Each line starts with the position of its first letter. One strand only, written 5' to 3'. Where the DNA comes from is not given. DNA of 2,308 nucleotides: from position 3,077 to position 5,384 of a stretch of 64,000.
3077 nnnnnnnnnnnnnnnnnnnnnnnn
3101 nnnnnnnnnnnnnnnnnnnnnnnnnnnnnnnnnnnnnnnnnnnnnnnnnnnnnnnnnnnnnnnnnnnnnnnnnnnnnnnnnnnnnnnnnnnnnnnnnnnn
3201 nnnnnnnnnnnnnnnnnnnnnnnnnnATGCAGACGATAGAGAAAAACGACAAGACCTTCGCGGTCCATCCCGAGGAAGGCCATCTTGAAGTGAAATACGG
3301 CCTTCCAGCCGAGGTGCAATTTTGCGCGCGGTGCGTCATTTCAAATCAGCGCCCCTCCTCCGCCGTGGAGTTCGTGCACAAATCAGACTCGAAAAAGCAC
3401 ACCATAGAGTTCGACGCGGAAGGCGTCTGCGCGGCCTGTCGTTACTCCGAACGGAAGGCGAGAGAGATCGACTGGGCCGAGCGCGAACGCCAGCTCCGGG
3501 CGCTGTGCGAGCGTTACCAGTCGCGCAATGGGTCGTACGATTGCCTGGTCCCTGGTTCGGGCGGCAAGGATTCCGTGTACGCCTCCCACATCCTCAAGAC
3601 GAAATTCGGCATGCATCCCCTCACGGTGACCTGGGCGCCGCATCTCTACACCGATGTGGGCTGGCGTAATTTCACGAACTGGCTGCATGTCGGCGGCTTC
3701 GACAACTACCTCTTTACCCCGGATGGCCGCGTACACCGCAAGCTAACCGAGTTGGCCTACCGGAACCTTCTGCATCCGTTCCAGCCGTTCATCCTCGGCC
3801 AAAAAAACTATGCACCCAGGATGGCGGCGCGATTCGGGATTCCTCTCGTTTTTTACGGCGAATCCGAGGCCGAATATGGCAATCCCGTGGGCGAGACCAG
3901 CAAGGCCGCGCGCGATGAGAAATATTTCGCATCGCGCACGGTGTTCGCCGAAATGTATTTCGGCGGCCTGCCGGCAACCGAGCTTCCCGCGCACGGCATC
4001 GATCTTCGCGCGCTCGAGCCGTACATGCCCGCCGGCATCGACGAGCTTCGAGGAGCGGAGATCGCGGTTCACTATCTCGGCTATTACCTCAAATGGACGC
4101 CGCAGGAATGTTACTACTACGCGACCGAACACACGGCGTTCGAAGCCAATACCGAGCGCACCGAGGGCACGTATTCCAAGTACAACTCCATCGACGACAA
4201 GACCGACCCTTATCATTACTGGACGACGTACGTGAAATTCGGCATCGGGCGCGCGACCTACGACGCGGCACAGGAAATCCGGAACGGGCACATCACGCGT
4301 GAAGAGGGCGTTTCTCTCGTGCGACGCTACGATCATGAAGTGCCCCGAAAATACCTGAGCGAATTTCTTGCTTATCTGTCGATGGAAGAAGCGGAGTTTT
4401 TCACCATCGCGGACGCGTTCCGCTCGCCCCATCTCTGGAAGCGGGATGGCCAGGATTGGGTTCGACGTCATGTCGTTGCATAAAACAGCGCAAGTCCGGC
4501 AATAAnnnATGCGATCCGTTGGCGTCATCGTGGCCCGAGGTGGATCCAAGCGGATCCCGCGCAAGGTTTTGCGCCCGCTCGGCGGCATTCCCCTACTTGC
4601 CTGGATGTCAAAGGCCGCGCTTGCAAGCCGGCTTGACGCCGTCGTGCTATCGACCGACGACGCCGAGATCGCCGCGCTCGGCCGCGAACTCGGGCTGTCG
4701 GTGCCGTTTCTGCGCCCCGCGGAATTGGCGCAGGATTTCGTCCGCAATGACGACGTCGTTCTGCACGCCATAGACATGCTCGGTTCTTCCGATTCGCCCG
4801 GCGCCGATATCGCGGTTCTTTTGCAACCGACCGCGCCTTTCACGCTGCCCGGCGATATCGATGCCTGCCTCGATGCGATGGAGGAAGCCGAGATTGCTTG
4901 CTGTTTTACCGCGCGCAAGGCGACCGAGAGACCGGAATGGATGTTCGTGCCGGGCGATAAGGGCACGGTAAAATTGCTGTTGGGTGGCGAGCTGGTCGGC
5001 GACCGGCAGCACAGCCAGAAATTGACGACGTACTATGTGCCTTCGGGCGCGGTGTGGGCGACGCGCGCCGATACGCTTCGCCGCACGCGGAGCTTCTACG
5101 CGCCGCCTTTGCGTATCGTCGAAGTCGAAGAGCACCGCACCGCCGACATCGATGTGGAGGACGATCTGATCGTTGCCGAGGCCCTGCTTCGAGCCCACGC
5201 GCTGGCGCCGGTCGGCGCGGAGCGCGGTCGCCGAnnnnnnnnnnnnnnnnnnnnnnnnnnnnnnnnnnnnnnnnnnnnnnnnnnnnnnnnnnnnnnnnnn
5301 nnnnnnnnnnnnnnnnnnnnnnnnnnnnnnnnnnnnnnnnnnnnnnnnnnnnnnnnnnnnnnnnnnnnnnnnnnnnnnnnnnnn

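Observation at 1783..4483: HisF/HisH/WbpG-like trio predicts an acetamidino (acetimidoyl) sugar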

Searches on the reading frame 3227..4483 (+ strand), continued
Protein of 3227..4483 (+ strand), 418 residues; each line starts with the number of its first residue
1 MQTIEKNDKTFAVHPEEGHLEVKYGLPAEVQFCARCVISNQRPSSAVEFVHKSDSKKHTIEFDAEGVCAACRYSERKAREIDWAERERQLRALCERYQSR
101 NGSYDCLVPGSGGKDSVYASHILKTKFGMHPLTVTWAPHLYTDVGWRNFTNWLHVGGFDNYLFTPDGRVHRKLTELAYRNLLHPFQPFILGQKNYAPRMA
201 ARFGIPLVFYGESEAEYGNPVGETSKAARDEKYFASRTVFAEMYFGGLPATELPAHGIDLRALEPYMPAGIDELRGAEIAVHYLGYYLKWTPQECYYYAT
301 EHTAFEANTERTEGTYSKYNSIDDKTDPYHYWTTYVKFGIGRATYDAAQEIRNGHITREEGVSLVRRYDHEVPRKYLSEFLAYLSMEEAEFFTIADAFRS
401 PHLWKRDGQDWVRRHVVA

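Call 70: get_annotated_region(hit=H1, flank=10000)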
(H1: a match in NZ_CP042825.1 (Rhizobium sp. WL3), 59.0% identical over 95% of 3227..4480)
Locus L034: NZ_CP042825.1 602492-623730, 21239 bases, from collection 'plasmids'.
description: Rhizobium sp. WL3 plasmid unnamed2, complete sequence
organism: Rhizobium sp. WL3 (NCBI taxid 2603277)
taxonomy: Bacteria; Pseudomonadota; Alphaproteobacteria; Hyphomicrobiales; Rhizobiaceae; Rhizobium; Rhizobium sp. WL3
host: -; source: Wheat,phyllosphere swab,leaves; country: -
typing (MOB-suite, as given by PLSDB): non-mobilizable
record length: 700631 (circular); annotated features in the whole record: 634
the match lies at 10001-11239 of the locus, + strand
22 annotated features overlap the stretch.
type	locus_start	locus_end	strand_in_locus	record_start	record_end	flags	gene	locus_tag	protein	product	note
CDS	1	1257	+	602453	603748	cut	-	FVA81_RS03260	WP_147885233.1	nucleotide sugar dehydrogenase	GO:0000271 - polysaccharide biosynthetic process [Evidence IEA]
CDS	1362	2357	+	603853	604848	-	-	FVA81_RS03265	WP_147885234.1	NAD-dependent 4,6-dehydratase LegB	-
CDS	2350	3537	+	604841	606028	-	-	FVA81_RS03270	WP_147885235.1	LegC family aminotransferase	-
CDS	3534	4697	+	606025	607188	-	neuC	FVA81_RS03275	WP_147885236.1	UDP-N-acetylglucosamine 2-epimerase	GO:0006047 - UDP-N-acetylglucosamine metabolic process [Evidence IEA]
CDS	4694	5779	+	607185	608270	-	neuB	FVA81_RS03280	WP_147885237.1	N-acetylneuraminate synthase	GO:0016051 - carbohydrate biosynthetic process [Evidence IEA]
CDS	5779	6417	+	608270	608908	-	-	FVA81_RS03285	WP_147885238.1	acetyltransferase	-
CDS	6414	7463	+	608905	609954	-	-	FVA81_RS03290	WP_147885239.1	nucleotidyltransferase family protein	-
CDS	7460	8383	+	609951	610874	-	-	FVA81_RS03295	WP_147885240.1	Gfo/Idh/MocA family oxidoreductase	-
CDS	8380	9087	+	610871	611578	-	-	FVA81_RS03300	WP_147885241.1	acylneuraminate cytidylyltransferase family protein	-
CDS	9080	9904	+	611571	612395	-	-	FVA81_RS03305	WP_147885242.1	SDR family oxidoreductase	-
CDS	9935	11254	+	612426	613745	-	-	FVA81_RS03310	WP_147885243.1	N-acetyl sugar amidotransferase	-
CDS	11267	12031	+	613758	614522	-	wbuZ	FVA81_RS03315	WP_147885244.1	glycosyl amidation-associated protein WbuZ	-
CDS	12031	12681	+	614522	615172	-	hisH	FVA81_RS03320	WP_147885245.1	imidazole glycerol phosphate synthase subunit HisH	GO:0000105 - histidine biosynthetic process [Evidence IEA]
CDS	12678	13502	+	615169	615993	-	-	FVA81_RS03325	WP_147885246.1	ABC transporter permease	-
CDS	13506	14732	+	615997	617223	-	-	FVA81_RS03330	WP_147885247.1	ABC transporter ATP-binding protein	-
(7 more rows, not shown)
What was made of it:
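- A Rhizobium plasmid has LegB-LegC-neuC-neuB-acetyltransferase-nucleotidyltransferase-Gfo-cytidylyltransferase-SDR-NASAT-WbuZ-HisH as annotated by PGAP (call 70).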

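Call 71: get_annotated_region(hit=H6, flank=10000)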
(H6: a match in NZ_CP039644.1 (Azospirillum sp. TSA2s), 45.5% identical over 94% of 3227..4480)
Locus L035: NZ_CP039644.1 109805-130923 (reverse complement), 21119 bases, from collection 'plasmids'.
description: Azospirillum sp. TSA2s plasmid p2, complete sequence
organism: Azospirillum sp. TSA2s (NCBI taxid 709810)
taxonomy: Bacteria; Pseudomonadota; Alphaproteobacteria; Rhodospirillales; Azospirillaceae; Azospirillum; Azospirillum sp. TSA2s
host: -; source: Soil,rice paddy soil; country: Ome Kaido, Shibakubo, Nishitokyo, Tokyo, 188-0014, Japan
typing (MOB-suite, as given by PLSDB): mobilizable; replicon rep_cluster_1806; relaxase MOBP
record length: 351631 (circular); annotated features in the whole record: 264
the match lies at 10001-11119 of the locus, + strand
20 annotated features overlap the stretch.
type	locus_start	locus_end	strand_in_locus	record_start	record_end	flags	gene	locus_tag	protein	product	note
CDS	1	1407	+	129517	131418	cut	asnB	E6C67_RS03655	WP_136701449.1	asparagine synthase (glutamine-hydrolyzing)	GO:0006529 - asparagine biosynthetic process [Evidence IEA]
CDS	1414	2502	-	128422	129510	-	-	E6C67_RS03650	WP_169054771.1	acyltransferase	-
CDS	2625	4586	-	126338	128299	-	-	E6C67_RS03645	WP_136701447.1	tetratricopeptide repeat protein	-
CDS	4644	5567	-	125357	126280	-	-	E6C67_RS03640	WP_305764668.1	GDP-L-fucose synthase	-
CDS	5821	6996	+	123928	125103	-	-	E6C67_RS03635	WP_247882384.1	DUF5672 family protein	-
CDS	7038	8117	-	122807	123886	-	-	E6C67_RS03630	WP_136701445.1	Gfo/Idh/MocA family oxidoreductase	-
CDS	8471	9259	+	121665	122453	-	-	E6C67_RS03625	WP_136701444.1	imidazole glycerol phosphate synthase cyclase subunit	-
CDS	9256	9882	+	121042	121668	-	hisH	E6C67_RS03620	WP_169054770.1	imidazole glycerol phosphate synthase subunit HisH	GO:0000105 - histidine biosynthetic process [Evidence IEA]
CDS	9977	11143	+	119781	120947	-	-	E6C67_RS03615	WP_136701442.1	N-acetyl sugar amidotransferase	-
CDS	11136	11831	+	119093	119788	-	-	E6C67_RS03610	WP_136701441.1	acylneuraminate cytidylyltransferase family protein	-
CDS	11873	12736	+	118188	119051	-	-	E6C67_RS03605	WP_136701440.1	sugar phosphate isomerase/epimerase family protein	-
CDS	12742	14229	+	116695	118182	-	-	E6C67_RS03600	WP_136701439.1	aminotransferase class I/II-fold pyridoxal phosphate-dependent enzyme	GO:0009058 - biosynthetic process [Evidence IEA]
CDS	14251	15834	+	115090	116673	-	-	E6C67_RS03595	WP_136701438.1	hypothetical protein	-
CDS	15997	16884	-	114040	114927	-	-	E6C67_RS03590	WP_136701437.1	class I SAM-dependent methyltransferase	-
CDS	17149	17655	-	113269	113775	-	-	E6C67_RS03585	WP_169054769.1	GNAT family N-acetyltransferase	-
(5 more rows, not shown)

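Call 72: get_annotated_region(hit=H8, flank=10000)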
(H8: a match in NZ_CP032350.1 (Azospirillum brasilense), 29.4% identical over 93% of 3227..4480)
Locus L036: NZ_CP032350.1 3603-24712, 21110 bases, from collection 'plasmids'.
description: Azospirillum brasilense strain MTCC4039 plasmid p5, complete sequence
organism: Azospirillum brasilense (NCBI taxid 192)
taxonomy: Bacteria; Pseudomonadota; Alphaproteobacteria; Rhodospirillales; Azospirillaceae; Azospirillum; Azospirillum brasilense
host: -; source: soil sample,Agricultural field; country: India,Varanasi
typing (MOB-suite, as given by PLSDB): non-mobilizable; replicon rep_cluster_771
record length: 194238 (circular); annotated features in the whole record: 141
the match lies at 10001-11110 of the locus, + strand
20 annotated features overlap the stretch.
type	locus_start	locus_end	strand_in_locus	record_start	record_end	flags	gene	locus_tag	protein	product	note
CDS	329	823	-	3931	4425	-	-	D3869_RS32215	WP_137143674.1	glycosyltransferase family 4 protein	-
CDS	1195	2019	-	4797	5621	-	-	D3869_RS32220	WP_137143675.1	NAD-dependent epimerase/dehydratase family protein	-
CDS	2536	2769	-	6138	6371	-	-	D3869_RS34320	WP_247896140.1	hypothetical protein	-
CDS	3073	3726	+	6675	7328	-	-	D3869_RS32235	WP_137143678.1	Gfo/Idh/MocA family oxidoreductase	-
CDS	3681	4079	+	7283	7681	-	-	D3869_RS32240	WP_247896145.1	Gfo/Idh/MocA family oxidoreductase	-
CDS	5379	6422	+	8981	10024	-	-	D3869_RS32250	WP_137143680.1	NAD(P)-dependent oxidoreductase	-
CDS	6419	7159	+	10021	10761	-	-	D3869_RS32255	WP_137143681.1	GNAT family N-acetyltransferase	-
CDS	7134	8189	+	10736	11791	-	-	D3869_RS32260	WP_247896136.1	N-acetylneuraminate synthase family protein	GO:0016051 - carbohydrate biosynthetic process [Evidence IEA]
CDS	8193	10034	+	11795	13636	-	asnB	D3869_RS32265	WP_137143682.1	asparagine synthase (glutamine-hydrolyzing)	GO:0006529 - asparagine biosynthetic process [Evidence IEA]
CDS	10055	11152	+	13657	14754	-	-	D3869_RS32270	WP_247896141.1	N-acetyl sugar amidotransferase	-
CDS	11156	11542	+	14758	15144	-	-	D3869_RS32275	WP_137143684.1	hypothetical protein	-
CDS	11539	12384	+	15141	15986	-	-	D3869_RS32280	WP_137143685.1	class I SAM-dependent methyltransferase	-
CDS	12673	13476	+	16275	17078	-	-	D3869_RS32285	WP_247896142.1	class I SAM-dependent methyltransferase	-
CDS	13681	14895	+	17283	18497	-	-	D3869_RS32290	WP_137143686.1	tetratricopeptide repeat protein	-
CDS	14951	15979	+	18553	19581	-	-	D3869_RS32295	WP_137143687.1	hypothetical protein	-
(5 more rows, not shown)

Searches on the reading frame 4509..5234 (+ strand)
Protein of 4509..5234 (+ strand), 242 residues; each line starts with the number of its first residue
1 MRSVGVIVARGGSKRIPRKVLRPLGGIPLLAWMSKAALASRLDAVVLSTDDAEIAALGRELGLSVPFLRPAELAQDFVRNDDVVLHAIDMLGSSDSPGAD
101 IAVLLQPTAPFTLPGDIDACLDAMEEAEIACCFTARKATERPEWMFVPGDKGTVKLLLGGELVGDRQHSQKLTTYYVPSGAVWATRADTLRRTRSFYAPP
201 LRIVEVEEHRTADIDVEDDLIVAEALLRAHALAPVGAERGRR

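Call 8: search_protein_families(library=pfam, proteins=[window:4509-5234:+])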
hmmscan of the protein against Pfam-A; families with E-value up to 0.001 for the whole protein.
window:4509-5234:+ (242 aa): 1 family
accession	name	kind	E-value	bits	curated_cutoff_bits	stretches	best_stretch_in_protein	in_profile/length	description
PF02348.25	CTP_transf_3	-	2.9e-17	63.6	22.6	1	5-130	2-121/217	Cytidylyltransferase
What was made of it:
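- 4509..5237 (+): CMP-nonulosonic acid synthetase-like cytidylyltransferase (copy 1), 242 aa. PF02348, E 2.9e-17 (call 8).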

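Call 9: search_protein_families(library=ncbifam, proteins=[window:4509-5234:+], max_evalue=0.001)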
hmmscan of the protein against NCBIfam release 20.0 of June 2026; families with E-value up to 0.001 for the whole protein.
window:4509-5234:+ (242 aa): 6 families
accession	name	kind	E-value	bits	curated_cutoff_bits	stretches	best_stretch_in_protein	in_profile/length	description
TIGR03584.1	PseF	equivalog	1.1e-38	133.1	205.7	1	4-227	1-220/222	pseudaminic acid cytidylyltransferase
NF003952.0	PRK05450.1-5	subfamily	8.5e-15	54.6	193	1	1-138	1-130/250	3-deoxy-manno-octulosonate cytidylyltransferase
NF009905.0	PRK13368.1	subfamily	2.6e-11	43.3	255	1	1-137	1-128/243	3-deoxy-manno-octulosonate cytidylyltransferase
NF003950.0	PRK05450.1-3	subfamily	7.8e-10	38.5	234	1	1-130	1-123/248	3-deoxy-manno-octulosonate cytidylyltransferase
NF003948.0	PRK05450.1-1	equivalog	2.7e-08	33.3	281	1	3-132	6-128/248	3-deoxy-manno-octulosonate cytidylyltransferase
TIGR00466.1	kdsB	equivalog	2.7e-05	23.7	155.2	1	5-65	5-65/241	3-deoxy-manno-octulosonate cytidylyltransferase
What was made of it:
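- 4509..5237 (+): Best NCBIfam hit is the PseF-type model at 133 bits, below its cutoff (call 9).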

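Call 54: search_solved_structures(query=window:4509-5234:+, max_evalue=0.00001)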
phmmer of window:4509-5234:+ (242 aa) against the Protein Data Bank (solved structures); distinct sequences matched with E-value up to 0.00001: 6.
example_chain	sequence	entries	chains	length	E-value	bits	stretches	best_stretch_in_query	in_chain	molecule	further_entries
9ftb_A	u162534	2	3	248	6e-30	107.9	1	3-227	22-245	NeuA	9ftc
6ifd_A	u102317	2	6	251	1.1e-28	103.8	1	4-228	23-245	CMP-N-acetylneuraminate Synthetase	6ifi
1eyr_A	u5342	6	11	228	2.4e-20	76.4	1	3-228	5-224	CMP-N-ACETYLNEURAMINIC ACID SYNTHETASE | N-acylneuraminate cytidylyltransferase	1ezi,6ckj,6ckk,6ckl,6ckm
9t4z_A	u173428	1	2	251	6.9e-16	61.8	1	2-217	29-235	PpNeuA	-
1qwj_A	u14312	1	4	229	5.7e-11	45.7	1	5-135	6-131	cytidine monophospho-N-acetylneuraminic acid synthetase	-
2y6p_A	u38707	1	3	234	4.3e-06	29.8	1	1-206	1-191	3-DEOXY-MANNO-OCTULOSONATE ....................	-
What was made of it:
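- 4509..5237 (+): Best PDB hits are NeuA and CMP-Neu5Ac synthetases (call 54).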
